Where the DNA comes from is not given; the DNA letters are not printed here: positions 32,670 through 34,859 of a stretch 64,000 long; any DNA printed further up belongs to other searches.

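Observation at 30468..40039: Candidate amino-acid / N-acyl-amino-acid conversion island. Enolase-superfamily racemase-like gene, M20 amidohydrolase, AOR, Liv ABC transporter and a GNAT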

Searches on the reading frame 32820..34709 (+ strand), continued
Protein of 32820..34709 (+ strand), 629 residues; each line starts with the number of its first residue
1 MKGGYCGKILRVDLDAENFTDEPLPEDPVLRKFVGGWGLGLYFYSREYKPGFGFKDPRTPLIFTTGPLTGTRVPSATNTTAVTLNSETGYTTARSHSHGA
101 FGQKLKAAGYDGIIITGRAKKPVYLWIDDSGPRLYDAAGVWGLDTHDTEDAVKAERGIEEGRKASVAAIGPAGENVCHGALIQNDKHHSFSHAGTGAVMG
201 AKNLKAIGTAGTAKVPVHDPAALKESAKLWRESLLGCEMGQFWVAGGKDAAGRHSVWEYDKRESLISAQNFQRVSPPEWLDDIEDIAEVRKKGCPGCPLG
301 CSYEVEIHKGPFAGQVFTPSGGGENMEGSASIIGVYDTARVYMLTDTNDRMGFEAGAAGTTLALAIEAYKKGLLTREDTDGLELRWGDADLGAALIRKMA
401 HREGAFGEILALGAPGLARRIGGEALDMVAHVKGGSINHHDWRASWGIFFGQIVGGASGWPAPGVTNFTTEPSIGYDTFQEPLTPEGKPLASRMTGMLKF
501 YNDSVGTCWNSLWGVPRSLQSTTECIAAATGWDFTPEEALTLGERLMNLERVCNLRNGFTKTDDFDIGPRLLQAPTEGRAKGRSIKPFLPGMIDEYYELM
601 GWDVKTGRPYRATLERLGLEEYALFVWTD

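Call 52: search_solved_structures(query=A4, max_evalue=1e-10, show_alignments=5)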
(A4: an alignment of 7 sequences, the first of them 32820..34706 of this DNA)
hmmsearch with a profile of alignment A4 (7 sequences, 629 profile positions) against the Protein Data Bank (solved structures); distinct sequences matched with E-value up to 1e-10: 9.
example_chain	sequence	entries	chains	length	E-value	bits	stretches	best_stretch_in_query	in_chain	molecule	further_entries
1aor_A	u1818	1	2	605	6.5e-102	345.3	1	4-622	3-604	ALDEHYDE FERREDOXIN OXIDOREDUCTASE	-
9mqx_D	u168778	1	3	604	9.3e-94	318.4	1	4-623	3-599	Aldehyde:ferredoxin oxidoreductase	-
9g7j_A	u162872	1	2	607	4.8e-86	292.9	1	4-623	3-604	Aldehyde ferredoxin oxidoreductase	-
9q1t_A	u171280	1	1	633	7.7e-72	246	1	3-602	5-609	Tungsten-dependent aldehyde oxidoreductase WOR83 from Haloferax volcanii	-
1b25_A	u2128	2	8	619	2.4e-71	244.3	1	4-624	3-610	PROTEIN (FORMALDEHYDE FERREDOXIN OXIDOREDUCTASE) | FORMALDEHYDE FERREDOXIN OXIDOREDUCTASE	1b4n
8c0z_A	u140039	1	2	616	1.1e-70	242.1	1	4-619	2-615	Aldehyde:ferredoxin oxidoreductase,tungsten-containing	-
6x6u_A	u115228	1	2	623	7.1e-70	239.5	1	4-444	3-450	Formaldehyde:ferredoxin oxidoreductase wor5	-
6x1o_A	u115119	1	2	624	7.2e-70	239.5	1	4-444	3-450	Formaldehyde:ferredoxin oxidoreductase wor5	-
4z3w_A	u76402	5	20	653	2.3e-48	168.4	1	5-429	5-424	Benzoyl-CoA reductase, putative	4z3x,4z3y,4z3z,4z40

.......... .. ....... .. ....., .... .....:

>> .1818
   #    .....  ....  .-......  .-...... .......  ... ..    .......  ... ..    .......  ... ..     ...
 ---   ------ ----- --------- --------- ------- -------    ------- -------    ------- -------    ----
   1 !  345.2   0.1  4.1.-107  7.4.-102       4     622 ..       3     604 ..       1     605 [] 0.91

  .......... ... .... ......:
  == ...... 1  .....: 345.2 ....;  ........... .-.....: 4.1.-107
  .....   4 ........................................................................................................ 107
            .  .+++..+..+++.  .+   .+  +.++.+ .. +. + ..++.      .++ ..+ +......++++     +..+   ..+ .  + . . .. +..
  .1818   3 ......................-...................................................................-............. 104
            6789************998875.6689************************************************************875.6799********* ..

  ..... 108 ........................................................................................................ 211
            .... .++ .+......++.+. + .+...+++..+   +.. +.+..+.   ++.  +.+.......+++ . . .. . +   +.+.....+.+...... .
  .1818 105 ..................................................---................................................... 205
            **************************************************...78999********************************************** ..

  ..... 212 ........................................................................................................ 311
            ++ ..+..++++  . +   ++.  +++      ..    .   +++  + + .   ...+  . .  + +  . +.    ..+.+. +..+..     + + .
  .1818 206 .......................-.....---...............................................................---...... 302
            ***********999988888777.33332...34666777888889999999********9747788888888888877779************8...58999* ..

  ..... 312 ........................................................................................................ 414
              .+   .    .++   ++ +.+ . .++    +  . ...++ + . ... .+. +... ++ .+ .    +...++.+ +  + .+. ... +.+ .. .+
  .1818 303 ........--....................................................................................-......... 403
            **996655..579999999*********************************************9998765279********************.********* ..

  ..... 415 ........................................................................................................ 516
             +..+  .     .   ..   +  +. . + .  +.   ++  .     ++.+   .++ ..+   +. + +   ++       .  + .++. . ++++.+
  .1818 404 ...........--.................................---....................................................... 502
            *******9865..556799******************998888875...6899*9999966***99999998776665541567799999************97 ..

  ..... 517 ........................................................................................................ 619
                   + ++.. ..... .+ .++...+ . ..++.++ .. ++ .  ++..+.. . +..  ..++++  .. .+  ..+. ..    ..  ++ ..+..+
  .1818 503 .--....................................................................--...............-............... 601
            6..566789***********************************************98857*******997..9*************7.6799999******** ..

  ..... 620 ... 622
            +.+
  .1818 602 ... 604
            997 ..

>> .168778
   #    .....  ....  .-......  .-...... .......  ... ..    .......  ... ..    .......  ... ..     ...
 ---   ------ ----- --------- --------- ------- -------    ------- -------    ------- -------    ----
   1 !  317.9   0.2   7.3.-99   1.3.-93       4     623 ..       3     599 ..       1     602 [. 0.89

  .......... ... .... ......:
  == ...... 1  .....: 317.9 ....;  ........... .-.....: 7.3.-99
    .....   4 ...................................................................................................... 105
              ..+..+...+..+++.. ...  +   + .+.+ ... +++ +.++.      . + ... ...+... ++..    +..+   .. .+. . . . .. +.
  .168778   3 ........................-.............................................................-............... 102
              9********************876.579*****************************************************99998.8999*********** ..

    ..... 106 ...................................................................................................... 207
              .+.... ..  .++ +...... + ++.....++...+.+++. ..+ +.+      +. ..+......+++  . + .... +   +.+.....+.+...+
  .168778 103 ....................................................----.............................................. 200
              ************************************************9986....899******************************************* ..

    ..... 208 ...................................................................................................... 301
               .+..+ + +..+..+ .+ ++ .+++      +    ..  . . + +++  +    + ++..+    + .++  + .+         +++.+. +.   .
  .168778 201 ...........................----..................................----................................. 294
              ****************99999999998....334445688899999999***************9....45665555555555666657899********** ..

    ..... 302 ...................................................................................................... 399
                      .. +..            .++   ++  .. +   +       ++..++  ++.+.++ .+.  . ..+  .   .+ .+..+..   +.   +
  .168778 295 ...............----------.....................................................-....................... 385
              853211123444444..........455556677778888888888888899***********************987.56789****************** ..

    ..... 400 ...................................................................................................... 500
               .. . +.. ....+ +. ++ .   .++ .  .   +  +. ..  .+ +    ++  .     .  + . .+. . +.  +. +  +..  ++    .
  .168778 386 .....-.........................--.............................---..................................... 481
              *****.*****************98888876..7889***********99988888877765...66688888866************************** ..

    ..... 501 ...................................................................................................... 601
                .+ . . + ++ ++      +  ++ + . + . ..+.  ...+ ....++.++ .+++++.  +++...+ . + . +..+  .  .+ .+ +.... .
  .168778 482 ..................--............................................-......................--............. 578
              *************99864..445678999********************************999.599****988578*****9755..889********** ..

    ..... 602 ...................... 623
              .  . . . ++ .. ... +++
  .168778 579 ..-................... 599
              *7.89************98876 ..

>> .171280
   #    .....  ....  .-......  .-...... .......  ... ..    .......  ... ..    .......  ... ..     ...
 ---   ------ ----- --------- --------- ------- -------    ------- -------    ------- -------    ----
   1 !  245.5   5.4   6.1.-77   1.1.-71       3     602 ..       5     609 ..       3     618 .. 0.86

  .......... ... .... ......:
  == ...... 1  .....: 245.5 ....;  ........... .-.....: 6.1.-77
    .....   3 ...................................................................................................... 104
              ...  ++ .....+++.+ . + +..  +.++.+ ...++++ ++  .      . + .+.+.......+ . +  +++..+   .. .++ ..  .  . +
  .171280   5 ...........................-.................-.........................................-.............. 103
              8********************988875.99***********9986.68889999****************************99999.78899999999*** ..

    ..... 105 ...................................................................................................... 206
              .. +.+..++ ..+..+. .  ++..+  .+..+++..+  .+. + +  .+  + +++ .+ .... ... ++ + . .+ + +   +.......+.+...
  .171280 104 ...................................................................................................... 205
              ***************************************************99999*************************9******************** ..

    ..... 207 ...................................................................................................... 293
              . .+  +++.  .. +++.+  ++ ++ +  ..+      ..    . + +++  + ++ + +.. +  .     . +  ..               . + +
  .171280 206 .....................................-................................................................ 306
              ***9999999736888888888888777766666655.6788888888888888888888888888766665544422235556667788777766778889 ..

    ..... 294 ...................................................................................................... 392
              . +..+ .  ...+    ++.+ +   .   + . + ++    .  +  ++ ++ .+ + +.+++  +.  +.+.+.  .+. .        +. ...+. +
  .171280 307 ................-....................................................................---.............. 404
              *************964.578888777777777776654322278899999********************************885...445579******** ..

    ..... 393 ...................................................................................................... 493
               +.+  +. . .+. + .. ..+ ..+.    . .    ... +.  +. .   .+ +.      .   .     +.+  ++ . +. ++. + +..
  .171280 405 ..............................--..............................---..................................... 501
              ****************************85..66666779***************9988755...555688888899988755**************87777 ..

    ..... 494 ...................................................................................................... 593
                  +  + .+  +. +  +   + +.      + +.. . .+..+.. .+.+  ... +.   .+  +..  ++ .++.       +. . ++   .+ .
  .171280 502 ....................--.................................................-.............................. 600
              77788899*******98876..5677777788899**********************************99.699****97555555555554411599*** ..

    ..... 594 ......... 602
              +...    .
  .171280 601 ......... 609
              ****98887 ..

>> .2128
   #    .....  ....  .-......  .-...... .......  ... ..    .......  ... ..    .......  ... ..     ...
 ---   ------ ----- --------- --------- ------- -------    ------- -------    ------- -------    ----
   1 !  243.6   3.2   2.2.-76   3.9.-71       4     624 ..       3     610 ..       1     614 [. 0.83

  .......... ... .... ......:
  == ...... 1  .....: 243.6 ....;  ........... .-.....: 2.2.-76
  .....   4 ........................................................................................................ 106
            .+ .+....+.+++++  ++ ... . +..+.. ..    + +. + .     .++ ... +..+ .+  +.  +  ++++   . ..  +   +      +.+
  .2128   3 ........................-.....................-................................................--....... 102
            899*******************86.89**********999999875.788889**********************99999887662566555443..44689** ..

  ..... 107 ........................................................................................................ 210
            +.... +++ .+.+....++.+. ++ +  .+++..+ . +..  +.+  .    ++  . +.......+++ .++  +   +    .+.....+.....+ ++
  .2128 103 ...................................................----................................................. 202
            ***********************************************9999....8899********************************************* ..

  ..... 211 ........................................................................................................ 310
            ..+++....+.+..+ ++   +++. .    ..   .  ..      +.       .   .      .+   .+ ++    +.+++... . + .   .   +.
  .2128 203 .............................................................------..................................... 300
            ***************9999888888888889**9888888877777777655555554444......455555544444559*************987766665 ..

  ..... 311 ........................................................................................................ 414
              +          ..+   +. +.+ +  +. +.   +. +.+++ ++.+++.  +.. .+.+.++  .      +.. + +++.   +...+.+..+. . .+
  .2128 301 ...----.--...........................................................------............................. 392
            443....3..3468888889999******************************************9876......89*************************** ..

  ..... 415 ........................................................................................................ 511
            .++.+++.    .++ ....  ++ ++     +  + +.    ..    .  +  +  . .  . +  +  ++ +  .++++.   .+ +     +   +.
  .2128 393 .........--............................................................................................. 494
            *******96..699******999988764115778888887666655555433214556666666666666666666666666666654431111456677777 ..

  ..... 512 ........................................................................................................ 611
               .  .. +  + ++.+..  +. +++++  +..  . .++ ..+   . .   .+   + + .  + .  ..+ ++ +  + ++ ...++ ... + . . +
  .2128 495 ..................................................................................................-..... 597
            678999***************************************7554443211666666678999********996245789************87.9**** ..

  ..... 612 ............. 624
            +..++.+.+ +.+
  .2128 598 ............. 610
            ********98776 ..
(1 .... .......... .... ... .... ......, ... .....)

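Call 55: find_encoding_contigs(protein=P0128, flank=10000, max_places=2)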
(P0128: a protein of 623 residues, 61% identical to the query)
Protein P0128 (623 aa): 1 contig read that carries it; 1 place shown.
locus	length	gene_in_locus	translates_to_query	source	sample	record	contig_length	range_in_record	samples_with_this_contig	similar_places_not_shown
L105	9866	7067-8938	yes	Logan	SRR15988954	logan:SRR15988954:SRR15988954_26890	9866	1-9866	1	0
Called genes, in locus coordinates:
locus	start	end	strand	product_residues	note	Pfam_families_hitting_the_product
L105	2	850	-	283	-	?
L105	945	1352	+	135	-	PF01842:ACT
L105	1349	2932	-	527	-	PF00361:Proton_antipo_M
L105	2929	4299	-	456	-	PF00361:Proton_antipo_M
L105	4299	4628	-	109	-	PF00420:Oxidored_q2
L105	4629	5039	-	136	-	PF04039:MnhB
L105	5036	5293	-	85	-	PF20501:MbhE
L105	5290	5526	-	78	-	PF13244:MbhD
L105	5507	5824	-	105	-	PF03334:PhaG_MnhG_YufB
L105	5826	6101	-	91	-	PF04066:MrpF_PhaF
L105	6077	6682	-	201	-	PF01899:MNHE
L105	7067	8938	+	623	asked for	PF02730:AFOR_N, PF01314:AFOR_C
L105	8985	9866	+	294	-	?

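Call 56: find_encoding_contigs(protein=P0123, flank=10000, max_places=2)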
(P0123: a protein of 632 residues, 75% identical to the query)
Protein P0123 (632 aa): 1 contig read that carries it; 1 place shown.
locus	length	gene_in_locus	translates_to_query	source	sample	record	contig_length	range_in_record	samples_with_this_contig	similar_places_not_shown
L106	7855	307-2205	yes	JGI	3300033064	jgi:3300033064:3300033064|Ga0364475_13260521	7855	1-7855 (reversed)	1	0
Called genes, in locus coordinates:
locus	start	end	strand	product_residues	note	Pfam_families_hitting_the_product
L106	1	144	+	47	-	?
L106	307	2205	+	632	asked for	PF02730:AFOR_N, PF01314:AFOR_C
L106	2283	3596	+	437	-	PF13458:Peripla_BP_6, PF13433:Peripla_BP_5 (weak), PF01094:ANF_receptor (faint), PF13433:Peripla_BP_5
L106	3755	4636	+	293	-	PF02653:BPD_transp_2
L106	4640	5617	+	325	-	PF02653:BPD_transp_2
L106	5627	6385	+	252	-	PF00005:ABC_tran, PF12399:BCA_ABC_TP_C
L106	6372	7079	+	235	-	PF00005:ABC_tran, PF13304:AAA_21 (faint)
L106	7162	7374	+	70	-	-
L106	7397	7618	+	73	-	-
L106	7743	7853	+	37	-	?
